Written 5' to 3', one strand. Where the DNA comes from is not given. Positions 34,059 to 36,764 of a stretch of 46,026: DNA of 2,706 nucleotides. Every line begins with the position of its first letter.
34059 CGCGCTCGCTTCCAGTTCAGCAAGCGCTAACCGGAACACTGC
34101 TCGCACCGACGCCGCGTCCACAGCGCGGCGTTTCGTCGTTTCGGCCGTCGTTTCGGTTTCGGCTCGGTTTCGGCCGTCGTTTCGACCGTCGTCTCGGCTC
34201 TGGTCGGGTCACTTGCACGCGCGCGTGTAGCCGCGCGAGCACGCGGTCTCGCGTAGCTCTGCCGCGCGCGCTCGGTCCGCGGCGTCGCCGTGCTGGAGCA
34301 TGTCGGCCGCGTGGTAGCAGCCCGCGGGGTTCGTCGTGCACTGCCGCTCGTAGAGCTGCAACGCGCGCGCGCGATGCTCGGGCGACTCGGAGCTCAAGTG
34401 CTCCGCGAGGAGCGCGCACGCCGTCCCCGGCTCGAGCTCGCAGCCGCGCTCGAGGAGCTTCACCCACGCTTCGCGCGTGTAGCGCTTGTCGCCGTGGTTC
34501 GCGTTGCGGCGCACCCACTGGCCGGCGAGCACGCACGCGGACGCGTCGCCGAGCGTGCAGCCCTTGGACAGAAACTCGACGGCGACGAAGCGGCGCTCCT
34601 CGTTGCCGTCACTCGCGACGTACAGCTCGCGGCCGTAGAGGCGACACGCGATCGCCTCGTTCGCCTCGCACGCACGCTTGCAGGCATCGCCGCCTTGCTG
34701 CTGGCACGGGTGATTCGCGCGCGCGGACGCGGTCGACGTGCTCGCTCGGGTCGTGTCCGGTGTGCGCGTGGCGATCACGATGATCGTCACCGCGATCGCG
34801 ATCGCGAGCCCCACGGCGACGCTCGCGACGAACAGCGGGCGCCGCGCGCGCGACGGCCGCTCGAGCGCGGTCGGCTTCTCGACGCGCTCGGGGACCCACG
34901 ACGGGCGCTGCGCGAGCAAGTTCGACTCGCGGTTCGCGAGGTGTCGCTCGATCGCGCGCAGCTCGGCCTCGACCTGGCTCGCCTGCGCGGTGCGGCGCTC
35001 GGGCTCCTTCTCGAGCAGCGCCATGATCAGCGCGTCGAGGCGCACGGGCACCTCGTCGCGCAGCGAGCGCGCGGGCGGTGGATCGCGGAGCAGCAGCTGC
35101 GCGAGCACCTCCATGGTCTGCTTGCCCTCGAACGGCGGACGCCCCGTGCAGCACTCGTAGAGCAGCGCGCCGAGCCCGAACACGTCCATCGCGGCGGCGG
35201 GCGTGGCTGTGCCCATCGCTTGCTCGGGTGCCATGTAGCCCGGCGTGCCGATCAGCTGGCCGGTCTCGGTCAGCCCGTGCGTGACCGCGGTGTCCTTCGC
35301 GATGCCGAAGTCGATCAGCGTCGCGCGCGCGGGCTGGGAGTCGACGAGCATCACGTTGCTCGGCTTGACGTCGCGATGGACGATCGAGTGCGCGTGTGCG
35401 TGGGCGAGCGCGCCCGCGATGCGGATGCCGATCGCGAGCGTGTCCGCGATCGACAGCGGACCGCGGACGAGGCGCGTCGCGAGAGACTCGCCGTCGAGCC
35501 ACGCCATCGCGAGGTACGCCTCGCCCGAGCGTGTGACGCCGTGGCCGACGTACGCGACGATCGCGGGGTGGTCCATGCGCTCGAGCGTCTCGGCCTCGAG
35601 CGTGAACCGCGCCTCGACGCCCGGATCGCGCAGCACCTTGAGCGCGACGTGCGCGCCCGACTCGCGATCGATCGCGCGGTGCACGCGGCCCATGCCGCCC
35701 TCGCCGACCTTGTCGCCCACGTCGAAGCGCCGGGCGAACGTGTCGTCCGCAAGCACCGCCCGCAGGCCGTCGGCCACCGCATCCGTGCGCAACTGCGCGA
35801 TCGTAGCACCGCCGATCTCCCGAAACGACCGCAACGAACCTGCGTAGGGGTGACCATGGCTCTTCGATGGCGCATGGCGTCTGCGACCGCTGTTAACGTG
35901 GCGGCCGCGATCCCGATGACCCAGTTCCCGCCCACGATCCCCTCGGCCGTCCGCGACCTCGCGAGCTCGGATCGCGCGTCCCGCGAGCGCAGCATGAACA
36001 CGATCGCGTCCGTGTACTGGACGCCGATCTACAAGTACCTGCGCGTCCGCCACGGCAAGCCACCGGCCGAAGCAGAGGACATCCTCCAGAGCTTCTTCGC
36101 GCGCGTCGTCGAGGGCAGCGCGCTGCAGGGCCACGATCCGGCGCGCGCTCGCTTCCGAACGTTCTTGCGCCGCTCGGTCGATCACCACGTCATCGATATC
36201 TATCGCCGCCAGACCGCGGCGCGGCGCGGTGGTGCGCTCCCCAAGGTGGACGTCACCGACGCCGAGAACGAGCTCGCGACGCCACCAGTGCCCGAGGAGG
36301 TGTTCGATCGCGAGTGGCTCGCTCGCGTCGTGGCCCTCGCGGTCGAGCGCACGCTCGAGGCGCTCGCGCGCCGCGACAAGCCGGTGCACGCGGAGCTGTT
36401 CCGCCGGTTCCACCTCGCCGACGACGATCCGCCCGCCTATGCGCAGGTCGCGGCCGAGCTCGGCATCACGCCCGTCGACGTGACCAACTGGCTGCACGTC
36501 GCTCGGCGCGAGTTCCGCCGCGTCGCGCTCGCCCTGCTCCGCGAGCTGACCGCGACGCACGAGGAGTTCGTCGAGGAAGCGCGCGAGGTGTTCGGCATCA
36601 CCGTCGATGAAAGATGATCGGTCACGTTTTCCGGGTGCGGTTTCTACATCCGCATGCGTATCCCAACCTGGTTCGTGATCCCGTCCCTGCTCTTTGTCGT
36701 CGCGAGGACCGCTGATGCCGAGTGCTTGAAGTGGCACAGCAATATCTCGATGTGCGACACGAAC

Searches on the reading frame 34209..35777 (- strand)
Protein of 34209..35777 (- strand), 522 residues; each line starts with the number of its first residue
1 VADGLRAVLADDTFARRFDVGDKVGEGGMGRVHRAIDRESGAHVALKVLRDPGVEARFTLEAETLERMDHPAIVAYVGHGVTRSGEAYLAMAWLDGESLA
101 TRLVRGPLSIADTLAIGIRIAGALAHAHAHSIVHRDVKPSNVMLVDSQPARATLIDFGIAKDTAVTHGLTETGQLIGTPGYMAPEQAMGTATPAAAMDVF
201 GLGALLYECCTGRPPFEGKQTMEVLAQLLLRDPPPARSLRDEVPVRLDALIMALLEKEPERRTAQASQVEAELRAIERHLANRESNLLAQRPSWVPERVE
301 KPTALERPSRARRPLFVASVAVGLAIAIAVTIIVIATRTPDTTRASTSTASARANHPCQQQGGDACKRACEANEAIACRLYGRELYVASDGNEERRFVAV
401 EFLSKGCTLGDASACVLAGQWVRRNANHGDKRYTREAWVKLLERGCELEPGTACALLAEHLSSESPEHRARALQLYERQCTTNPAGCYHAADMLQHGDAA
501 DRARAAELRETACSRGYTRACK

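Call 51: search_protein_families(library=pfam, proteins=[window:34209-35777:-], max_evalue=0.001)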
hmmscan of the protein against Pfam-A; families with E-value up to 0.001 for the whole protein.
window:34209-35777:- (522 aa): 4 families
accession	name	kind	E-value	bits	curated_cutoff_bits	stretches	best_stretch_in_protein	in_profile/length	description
PF00069.31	Pkinase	-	4.1e-41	141.6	31.7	1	19-264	2-253/263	Protein kinase domain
PF07714.23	PK_Tyr_Ser-Thr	-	8.5e-28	97.8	23.1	1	20-264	3-250/258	Protein tyrosine and serine/threonine kinase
PF03109.22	ABC1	-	2.7e-07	30.4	22.9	0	84-163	140-217/244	ABC1 atypical kinase-like domain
PF17667.7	Pkinase_fungal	-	5.4e-05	22.5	24.1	1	129-186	305-364/387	Fungal protein kinase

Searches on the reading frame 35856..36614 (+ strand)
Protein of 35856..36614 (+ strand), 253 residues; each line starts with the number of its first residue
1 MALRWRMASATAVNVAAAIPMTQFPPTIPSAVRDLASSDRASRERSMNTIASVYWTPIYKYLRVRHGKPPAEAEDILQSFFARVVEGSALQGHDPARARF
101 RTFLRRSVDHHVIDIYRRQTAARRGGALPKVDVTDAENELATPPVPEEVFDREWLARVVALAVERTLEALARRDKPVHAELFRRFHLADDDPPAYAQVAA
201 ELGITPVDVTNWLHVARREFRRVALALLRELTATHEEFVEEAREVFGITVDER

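Call 51: search_protein_families(library=pfam, proteins=[window:35856-36614:+], max_evalue=0.001)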
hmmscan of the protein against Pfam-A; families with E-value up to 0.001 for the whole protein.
window:35856-36614:+ (253 aa): 1 family
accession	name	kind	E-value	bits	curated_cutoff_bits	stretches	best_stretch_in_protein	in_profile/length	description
PF04542.20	Sigma70_r2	-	7.8e-06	26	24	1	65-120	15-69/71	Sigma-70 region 2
